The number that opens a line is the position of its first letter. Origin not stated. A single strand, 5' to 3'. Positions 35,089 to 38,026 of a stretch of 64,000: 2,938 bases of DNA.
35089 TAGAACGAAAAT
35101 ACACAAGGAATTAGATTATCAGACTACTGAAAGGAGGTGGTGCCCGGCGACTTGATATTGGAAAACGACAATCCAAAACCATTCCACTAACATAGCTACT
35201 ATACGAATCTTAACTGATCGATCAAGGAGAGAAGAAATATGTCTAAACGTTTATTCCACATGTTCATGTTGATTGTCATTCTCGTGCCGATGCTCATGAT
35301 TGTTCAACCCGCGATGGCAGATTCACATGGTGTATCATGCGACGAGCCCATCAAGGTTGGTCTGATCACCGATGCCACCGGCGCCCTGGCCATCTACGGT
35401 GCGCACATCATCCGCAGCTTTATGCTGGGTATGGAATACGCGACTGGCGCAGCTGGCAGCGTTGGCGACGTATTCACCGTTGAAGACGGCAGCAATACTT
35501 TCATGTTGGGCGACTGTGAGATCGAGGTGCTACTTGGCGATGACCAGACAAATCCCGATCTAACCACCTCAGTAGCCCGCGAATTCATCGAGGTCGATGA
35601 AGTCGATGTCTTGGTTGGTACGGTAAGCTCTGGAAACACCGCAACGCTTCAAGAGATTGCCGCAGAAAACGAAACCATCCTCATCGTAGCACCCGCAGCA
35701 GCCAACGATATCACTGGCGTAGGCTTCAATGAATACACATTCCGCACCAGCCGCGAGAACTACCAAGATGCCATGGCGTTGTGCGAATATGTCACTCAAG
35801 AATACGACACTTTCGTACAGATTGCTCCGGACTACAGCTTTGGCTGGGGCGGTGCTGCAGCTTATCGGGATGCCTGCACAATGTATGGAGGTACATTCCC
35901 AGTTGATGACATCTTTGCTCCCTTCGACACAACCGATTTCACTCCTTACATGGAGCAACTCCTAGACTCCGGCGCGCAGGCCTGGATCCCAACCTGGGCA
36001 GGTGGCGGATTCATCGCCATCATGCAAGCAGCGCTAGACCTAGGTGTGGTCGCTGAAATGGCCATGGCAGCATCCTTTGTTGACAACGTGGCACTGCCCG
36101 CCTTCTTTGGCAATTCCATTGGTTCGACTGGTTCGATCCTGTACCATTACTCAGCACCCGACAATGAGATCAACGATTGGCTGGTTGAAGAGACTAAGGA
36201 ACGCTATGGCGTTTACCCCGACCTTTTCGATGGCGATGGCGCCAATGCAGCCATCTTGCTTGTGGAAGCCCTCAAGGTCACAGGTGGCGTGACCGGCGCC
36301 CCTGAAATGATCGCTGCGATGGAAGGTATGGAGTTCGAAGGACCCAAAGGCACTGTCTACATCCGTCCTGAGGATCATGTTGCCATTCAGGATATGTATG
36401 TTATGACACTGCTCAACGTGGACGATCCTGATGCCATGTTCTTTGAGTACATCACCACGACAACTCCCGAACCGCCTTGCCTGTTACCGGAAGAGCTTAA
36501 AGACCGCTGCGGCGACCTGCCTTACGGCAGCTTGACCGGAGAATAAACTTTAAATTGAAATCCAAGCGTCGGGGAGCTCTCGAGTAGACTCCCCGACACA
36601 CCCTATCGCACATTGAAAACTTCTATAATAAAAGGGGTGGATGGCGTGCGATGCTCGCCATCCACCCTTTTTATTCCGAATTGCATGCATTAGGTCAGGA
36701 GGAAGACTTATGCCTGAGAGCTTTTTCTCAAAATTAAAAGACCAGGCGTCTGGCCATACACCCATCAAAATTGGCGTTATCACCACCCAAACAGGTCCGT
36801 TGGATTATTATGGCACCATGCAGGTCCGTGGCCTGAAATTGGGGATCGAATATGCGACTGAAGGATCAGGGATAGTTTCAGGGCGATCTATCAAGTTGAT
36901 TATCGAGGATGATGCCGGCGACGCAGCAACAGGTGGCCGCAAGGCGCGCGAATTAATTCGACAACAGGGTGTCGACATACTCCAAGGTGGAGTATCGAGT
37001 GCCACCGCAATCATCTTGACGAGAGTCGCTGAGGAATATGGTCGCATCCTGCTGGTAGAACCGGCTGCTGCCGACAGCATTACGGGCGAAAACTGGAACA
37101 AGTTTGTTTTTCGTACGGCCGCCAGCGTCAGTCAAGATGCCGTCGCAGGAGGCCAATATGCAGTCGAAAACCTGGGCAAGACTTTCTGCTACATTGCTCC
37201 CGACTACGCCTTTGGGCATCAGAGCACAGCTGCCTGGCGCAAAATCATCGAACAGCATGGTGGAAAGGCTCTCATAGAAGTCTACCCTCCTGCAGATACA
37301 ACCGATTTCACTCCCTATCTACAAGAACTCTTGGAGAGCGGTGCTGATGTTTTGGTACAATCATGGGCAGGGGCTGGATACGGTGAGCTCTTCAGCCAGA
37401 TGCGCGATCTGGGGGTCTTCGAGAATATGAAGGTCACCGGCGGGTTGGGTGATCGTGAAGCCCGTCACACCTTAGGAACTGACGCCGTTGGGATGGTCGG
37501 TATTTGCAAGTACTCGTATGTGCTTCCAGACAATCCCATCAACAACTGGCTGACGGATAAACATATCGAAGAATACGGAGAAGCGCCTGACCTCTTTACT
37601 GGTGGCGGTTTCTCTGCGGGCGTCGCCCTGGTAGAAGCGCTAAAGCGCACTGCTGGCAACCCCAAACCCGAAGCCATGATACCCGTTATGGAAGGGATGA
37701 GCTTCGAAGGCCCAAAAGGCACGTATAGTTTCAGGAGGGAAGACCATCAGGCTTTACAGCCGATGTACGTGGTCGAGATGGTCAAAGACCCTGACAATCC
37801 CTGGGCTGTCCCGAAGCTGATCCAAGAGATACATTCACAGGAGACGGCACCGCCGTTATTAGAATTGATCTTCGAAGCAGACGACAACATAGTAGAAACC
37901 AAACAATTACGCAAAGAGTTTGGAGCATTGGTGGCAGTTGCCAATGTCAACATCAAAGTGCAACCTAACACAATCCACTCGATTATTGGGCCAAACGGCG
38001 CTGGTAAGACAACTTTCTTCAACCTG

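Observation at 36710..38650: Signal-less paralog of the periplasmic binding protein fused in frame to the LivG ATPase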

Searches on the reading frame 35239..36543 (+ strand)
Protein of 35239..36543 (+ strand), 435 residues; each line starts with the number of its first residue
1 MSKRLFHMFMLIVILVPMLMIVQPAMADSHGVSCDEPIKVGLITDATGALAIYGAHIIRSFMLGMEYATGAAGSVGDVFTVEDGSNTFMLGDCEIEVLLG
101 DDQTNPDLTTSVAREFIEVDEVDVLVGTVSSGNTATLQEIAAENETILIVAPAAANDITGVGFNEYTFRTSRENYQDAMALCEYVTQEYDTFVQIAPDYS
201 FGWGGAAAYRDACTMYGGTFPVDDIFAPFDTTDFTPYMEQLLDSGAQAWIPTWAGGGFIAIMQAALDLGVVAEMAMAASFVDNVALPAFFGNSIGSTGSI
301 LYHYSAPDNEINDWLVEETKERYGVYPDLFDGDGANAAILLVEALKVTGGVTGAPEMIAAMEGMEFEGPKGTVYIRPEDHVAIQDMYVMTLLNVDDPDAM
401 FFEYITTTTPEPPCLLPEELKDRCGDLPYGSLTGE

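Call 7: search_protein_families(library=pfam, proteins=[window:35239-36543:+], max_evalue=0.01)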
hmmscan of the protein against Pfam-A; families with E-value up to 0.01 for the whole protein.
window:35239-36543:+ (435 aa): 3 families
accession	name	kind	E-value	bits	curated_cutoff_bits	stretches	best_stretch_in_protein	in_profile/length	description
PF13458.12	Peripla_BP_6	-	5.6e-56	191.1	31.7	1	37-391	1-338/343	Periplasmic binding protein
PF13433.12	Peripla_BP_5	-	2.3e-12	47.1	27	1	38-386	1-331/363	Periplasmic binding protein domain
PF01094.35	ANF_receptor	-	4.2e-05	23.2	25.4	1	88-218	18-148/353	Receptor family ligand binding region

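Call 38: search_solved_structures(query=window:35239-36543:+, max_evalue=0.00001)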
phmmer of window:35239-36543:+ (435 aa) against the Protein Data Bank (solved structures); distinct sequences matched with E-value up to 0.00001: 16.
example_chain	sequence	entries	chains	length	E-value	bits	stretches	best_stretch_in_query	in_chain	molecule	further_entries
3nnd_B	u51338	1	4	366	3.9e-54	187.2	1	35-390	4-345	Possible substrate binding protein of ABC transporter system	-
3n0x_A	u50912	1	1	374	8.1e-54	186.2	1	37-390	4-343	Possible substrate binding protein of ABC transporter system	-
4ey3_A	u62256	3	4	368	4.6e-26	94.7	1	92-396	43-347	Twin-arginine translocation pathway signal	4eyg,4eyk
4zpj_A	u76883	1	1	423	7.3e-22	80.9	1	87-396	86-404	Extracellular ligand-binding receptor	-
4f06_A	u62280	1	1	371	5.3e-19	71.4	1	94-395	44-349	Extracellular ligand-binding receptor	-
3n0w_A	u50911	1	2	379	1.5e-18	70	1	71-412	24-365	ABC branched chain amino acid family transporter, periplasmic ligand binding protein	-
4evs_A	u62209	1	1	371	3.3e-18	68.9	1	82-391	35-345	PUTATIVE ABC TRANSPORTER SUBUNIT, SUBSTRATE-BINDING COMPONENT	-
4evq_A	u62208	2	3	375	9.7e-18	67.3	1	89-391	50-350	Putative ABC transporter subunit, substrate-binding component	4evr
3i09_A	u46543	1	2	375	1.9e-16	63.1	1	93-400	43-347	Periplasmic branched-chain amino acid-binding protein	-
4maa_A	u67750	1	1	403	2.4e-12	49.5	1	114-389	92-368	Putative branched-chain amino acid ABC transporter, periplasmic amino acid-binding protein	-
3ipc_A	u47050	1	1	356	8.1e-10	41.2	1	90-358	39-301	ABC transporter, substrate binding protein (Amino acid)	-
3ip5_A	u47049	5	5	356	1.1e-09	40.8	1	90-358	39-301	ABC transporter, substrate binding protein (Amino acid)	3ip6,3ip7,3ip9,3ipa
3td9_A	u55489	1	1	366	1.5e-09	40.3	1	88-388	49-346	Branched chain amino acid ABC transporter, periplasmic amino acid-binding protein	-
4n0q_A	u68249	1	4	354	1.7e-08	36.8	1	95-249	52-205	Leu/Ile/Val-binding protein homolog 3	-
3i45_A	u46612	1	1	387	4.9e-08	35.3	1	89-388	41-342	Twin-arginine translocation pathway signal protein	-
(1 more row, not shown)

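Call 41: search_protein_families(library=ncbifam, proteins=[window:35239-36543:+], max_evalue=0.00001)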
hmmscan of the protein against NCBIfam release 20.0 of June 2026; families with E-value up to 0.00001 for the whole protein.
window:35239-36543:+ (435 aa): 3 families
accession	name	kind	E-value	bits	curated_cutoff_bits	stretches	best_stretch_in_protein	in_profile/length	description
TIGR03407.1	urea_ABC_UrtA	exception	3.2e-10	39.4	492.75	1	92-385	39-333/361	urea ABC transporter substrate-binding protein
TIGR03669.1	urea_ABC_arch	equivalog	6.9e-08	31.9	494.8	1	91-390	39-335/375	urea ABC transporter substrate-binding protein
NF011933.0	PRK15404.1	subfamily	4.7e-07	29.2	477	1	25-189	15-160/370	high-affinity branched-chain amino acid ABC transporter substrate-binding protein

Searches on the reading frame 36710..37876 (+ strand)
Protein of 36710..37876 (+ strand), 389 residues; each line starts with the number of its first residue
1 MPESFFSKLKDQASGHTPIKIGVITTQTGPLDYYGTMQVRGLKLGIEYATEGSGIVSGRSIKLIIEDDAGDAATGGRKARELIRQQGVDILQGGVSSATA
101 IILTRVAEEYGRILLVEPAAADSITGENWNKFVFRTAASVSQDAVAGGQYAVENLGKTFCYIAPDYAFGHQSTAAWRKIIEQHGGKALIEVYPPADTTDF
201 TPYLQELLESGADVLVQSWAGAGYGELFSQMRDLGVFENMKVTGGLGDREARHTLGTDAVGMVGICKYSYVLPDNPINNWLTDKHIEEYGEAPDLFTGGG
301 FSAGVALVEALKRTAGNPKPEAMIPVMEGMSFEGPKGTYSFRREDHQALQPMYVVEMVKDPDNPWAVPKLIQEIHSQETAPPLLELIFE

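Call 37: search_solved_structures(query=window:36710-37876:+, max_evalue=0.00001, show_alignments=2)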
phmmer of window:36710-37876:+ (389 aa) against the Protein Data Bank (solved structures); distinct sequences matched with E-value up to 0.00001: 33.
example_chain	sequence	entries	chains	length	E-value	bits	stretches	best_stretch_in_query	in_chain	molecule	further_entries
3n0x_A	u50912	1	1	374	7.7e-72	245.2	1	18-382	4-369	Possible substrate binding protein of ABC transporter system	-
3nnd_B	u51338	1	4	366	3e-70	239.9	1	18-368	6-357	Possible substrate binding protein of ABC transporter system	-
4ey3_A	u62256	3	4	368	8.1e-32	113.5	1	18-359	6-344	Twin-arginine translocation pathway signal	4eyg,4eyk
4zpj_A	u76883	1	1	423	3.9e-31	111.2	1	12-350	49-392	Extracellular ligand-binding receptor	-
3i09_A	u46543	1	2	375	2.9e-29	105.1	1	17-377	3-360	Periplasmic branched-chain amino acid-binding protein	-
4f06_A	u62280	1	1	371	3.6e-23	85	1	18-359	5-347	Extracellular ligand-binding receptor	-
4evs_A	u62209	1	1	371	5.6e-22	81.1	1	18-360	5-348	PUTATIVE ABC TRANSPORTER SUBUNIT, SUBSTRATE-BINDING COMPONENT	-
4maa_A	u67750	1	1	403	7.3e-22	80.7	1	26-355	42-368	Putative branched-chain amino acid ABC transporter, periplasmic amino acid-binding protein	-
3i45_A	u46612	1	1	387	4.8e-21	78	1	37-354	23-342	Twin-arginine translocation pathway signal protein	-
3n0w_A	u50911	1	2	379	3.7e-20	75.1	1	19-383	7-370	ABC branched chain amino acid family transporter, periplasmic ligand binding protein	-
8tg1_A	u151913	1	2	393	1.4e-18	69.9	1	14-351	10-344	Extracellular ligand-binding receptor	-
4evq_A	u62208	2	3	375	1.6e-15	59.8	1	18-357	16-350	Putative ABC transporter subunit, substrate-binding component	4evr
4obb_A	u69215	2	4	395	2.2e-15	59.3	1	15-315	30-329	Amino acid/amide ABC transporter substrate-binding protein, HAAT family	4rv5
4nqr_A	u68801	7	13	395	2.9e-15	59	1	15-315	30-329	Amino acid/amide ABC transporter substrate-binding protein, HAAT family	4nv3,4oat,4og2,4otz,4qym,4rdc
4n0q_A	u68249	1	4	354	3.1e-15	58.9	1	16-263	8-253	Leu/Ile/Val-binding protein homolog 3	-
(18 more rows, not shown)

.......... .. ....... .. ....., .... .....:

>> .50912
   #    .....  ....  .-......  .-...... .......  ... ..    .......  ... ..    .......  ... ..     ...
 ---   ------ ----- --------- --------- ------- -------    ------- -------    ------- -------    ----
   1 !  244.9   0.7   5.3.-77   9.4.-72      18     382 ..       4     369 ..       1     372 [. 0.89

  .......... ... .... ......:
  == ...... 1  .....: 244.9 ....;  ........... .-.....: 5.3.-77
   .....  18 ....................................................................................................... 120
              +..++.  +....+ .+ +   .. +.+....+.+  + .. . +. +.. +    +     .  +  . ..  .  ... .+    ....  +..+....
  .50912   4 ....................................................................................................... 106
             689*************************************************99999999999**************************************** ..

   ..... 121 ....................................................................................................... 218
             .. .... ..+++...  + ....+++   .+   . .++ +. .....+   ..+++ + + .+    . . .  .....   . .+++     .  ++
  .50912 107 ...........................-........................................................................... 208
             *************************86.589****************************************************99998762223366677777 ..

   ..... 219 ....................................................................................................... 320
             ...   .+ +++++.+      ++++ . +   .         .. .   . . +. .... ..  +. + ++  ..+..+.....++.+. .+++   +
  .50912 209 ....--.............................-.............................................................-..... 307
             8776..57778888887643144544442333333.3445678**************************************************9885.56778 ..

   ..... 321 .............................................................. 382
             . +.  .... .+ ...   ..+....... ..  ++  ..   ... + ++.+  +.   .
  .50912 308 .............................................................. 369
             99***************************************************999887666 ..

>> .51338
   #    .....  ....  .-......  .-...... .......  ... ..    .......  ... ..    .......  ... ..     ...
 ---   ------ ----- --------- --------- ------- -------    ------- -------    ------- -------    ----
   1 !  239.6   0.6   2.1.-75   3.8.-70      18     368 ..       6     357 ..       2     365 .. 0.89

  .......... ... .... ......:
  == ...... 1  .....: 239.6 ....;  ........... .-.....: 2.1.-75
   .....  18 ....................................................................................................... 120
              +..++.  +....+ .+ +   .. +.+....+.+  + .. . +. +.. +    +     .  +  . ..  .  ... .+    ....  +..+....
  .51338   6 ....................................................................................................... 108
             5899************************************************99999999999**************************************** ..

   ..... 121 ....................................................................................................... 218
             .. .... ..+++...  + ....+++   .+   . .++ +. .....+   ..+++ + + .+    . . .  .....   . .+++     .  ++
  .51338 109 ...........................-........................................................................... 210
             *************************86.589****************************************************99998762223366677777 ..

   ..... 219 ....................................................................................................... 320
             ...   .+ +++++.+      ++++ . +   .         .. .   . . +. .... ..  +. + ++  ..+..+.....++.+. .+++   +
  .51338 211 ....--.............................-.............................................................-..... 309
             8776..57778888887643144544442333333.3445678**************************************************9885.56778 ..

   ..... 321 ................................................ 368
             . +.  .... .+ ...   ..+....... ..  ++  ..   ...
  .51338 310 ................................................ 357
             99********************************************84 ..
